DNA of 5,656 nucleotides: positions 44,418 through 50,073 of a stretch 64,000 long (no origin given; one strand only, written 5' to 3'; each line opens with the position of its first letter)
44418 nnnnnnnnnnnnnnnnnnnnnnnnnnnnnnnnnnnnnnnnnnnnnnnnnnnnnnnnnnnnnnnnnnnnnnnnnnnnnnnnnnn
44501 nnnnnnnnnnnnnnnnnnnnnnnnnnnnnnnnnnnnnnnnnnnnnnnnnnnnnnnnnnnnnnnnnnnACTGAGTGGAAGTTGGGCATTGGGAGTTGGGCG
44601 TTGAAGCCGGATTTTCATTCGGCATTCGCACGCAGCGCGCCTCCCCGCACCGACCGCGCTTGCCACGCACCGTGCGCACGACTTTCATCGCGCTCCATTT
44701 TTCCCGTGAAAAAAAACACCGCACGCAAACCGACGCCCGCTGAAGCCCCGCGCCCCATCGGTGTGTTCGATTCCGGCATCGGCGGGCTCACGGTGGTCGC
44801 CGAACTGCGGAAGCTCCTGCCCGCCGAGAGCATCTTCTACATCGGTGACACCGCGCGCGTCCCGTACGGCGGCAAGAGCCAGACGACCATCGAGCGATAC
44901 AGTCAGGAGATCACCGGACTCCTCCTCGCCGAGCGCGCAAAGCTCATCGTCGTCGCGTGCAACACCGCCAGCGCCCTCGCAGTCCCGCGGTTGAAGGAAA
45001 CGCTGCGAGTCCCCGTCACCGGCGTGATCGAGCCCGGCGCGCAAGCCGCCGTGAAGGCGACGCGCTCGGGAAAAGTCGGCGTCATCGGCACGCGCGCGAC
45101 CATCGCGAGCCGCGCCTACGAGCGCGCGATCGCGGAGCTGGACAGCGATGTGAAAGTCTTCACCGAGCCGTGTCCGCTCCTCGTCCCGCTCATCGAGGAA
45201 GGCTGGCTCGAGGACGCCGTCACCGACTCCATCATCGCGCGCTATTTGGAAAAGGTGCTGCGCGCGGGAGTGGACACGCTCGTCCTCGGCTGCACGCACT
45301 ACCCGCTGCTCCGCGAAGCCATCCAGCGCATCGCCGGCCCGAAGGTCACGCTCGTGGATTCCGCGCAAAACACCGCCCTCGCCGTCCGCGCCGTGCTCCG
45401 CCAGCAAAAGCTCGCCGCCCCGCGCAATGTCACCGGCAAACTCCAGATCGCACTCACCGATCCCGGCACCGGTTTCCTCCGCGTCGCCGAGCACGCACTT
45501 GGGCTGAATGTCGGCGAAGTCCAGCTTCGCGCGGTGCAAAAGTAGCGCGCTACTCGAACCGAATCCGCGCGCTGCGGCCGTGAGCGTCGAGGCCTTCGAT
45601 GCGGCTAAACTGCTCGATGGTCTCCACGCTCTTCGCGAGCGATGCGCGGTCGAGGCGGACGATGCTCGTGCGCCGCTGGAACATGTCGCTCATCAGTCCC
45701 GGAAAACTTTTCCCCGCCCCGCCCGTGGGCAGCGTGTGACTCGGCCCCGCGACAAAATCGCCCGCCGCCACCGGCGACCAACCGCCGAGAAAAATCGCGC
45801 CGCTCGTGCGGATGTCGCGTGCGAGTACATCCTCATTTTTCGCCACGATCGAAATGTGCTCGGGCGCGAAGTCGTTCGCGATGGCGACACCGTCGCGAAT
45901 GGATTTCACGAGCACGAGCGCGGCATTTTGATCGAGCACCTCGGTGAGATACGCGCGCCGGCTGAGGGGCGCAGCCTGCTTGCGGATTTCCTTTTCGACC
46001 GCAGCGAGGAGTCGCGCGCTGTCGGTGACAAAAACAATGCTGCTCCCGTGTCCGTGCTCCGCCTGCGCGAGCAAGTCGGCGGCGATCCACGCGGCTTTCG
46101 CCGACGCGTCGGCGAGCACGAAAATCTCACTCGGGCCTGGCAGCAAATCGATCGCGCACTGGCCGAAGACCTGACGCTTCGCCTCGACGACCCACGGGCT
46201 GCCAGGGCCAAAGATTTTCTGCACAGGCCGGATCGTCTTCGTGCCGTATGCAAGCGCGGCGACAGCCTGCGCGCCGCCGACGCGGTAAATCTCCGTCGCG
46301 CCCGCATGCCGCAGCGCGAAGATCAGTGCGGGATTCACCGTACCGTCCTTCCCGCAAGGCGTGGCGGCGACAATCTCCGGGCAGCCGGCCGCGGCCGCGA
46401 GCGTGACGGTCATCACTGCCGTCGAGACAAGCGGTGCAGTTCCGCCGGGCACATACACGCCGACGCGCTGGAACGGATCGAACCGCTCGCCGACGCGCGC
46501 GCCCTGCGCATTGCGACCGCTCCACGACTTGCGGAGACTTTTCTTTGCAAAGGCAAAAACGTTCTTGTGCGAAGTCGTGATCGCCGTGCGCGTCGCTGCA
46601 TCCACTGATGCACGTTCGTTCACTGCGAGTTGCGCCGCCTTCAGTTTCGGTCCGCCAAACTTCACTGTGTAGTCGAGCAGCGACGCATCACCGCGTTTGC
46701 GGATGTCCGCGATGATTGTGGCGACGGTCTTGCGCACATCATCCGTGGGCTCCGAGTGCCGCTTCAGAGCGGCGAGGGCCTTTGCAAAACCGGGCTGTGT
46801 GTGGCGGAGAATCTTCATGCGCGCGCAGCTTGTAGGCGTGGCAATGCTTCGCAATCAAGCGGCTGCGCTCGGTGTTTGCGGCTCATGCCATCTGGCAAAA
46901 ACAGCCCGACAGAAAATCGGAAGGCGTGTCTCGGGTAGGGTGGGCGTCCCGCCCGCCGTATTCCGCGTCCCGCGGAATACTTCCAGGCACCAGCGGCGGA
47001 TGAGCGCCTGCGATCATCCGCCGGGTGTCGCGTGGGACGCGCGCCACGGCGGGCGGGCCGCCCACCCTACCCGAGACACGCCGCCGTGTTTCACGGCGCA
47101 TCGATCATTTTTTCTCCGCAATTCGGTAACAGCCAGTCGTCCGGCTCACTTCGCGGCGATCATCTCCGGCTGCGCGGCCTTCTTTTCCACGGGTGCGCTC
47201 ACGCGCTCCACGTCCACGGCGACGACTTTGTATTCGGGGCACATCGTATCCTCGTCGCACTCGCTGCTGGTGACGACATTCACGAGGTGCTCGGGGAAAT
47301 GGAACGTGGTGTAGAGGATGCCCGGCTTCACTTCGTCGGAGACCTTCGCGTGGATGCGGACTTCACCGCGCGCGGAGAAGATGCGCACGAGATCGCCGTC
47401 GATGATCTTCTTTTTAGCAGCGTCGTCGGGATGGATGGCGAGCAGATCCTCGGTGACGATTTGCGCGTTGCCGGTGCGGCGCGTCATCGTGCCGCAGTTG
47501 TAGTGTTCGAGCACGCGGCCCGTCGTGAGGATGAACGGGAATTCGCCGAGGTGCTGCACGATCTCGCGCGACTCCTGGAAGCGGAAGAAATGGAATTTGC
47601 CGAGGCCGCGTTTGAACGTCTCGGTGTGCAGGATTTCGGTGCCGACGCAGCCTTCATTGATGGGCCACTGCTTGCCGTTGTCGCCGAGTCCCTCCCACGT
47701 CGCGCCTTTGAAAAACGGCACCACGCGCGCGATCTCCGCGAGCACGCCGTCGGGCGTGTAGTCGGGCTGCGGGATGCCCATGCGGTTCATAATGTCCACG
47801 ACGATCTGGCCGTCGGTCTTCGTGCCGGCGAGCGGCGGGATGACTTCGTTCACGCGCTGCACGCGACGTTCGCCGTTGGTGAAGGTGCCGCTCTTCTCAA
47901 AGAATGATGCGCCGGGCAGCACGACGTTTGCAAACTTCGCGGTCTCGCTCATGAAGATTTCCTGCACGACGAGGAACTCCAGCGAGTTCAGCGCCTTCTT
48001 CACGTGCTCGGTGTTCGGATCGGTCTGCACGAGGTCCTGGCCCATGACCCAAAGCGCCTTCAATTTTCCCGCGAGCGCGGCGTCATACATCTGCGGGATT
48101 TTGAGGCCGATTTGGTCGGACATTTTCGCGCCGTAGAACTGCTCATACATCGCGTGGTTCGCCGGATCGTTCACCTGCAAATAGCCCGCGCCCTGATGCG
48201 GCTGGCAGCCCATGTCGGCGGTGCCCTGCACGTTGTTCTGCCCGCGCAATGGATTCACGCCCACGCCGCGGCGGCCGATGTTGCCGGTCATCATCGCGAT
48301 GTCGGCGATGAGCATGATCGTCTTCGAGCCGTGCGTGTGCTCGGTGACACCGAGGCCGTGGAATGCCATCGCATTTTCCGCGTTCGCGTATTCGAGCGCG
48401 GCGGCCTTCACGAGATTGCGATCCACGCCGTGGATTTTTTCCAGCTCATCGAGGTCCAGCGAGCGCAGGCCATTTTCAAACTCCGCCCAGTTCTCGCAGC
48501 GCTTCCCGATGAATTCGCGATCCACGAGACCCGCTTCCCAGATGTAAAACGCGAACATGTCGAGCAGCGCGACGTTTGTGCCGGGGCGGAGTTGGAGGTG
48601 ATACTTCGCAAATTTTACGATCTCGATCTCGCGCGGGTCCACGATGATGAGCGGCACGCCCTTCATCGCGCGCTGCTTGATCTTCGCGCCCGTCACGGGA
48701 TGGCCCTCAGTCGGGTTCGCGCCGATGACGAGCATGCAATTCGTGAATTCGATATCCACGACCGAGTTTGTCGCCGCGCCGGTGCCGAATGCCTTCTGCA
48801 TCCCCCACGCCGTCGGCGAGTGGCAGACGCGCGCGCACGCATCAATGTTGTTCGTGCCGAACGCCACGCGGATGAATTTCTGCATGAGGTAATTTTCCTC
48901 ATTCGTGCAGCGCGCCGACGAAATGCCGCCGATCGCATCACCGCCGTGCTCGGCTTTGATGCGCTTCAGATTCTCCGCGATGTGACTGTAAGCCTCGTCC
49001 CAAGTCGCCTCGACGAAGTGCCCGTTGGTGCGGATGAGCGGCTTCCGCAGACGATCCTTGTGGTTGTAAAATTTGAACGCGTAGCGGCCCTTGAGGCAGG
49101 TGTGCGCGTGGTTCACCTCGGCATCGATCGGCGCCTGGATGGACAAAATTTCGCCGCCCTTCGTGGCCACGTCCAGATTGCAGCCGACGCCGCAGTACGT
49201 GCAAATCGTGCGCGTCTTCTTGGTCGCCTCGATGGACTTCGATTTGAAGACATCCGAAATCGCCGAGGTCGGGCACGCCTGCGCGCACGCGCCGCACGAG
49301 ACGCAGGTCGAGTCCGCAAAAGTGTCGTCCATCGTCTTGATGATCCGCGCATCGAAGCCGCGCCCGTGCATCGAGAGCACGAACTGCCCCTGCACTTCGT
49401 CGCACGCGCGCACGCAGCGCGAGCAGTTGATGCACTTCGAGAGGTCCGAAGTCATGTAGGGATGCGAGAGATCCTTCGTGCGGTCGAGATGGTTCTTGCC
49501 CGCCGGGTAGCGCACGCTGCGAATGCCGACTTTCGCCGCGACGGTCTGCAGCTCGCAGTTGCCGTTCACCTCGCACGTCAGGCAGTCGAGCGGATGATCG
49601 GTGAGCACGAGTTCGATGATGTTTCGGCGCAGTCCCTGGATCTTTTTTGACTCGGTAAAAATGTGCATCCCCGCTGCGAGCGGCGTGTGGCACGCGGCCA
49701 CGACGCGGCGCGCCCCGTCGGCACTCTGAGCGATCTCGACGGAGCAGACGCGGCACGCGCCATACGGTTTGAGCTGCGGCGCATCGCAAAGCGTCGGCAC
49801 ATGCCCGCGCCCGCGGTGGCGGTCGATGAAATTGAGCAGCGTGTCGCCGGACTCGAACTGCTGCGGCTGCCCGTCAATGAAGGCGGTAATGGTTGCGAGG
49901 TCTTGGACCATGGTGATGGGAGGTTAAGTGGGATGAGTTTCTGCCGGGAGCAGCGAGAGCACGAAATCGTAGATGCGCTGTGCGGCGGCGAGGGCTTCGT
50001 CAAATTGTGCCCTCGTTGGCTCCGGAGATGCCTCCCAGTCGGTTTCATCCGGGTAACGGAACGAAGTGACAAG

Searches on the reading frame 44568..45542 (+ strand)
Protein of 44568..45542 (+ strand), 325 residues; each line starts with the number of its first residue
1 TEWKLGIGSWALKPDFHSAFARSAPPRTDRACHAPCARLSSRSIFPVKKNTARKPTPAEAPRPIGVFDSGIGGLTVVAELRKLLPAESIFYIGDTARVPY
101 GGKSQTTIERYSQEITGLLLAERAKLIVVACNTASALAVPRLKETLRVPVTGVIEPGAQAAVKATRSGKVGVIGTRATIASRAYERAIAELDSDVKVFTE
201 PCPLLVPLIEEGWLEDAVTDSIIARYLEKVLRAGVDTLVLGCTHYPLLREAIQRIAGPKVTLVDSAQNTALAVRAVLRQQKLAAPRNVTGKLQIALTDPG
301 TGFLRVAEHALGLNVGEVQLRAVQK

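Call 43: search_protein_families(library=pfam, proteins=[window:44568-45542:+], max_evalue=0.0001)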
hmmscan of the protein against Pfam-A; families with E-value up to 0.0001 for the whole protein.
window:44568-45542:+ (325 aa): 1 family
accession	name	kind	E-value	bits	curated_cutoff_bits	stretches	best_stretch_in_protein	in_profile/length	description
PF01177.27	Asp_Glu_race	-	2.4e-27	96.6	31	1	76-269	16-207/211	Asp/Glu/Hydantoin racemase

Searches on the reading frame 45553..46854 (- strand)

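Call 43: search_protein_families(library=pfam, proteins=[window:45553-46854:-], max_evalue=0.0001)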
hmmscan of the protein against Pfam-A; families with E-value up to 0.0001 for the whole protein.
window:45553-46854:- (434 aa): 1 family
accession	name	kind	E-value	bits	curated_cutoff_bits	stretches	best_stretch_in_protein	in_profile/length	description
PF00815.25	Histidinol_dh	-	1.9e-136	455.8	27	1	31-433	2-411/411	Histidinol dehydrogenase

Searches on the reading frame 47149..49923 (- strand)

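Call 43: search_protein_families(library=pfam, proteins=[window:47149-49923:-], max_evalue=0.0001)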
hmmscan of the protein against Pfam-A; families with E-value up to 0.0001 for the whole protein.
window:47149-49923:- (925 aa): 9 families
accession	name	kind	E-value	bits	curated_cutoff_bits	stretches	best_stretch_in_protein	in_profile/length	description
PF00384.28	Molybdopterin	-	1.7e-72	244.8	24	1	291-713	1-352/353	Molybdopterin oxidoreductase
PF01568.27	Molydop_binding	-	7.2e-27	94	26.8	1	797-902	1-110/110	Molydopterin dinucleotide binding domain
PF10588.14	NADH-G_4Fe-4S_3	-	9.8e-17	60.6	27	1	99-138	1-40/40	NADH-ubiquinone oxidoreductase-G iron-sulfur binding region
PF04879.21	Molybdop_Fe4S4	-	1.3e-16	60.8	22.7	1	235-288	2-55/55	Molybdopterin oxidoreductase Fe4S4 domain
PF13510.11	Fer2_4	-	3.1e-10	40.4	22.8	1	11-92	3-81/82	2Fe-2S iron-sulfur cluster binding domain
PF12838.12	Fer4_7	-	5.4e-09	36.8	27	1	163-221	1-52/52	4Fe-4S dicluster domain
PF22117.2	Fer4_Nqo3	-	6.6e-07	29.9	27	1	155-221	2-65/67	NADH-quinone oxidoreductase subunit 3, ferredoxin-like domain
PF00037.32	Fer4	-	6.2e-06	26.2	21.1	1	205-223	6-24/24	4Fe-4S binding domain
PF13187.11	Fer4_9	-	3.1e-05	24.4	27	1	163-222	1-52/52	4Fe-4S dicluster domain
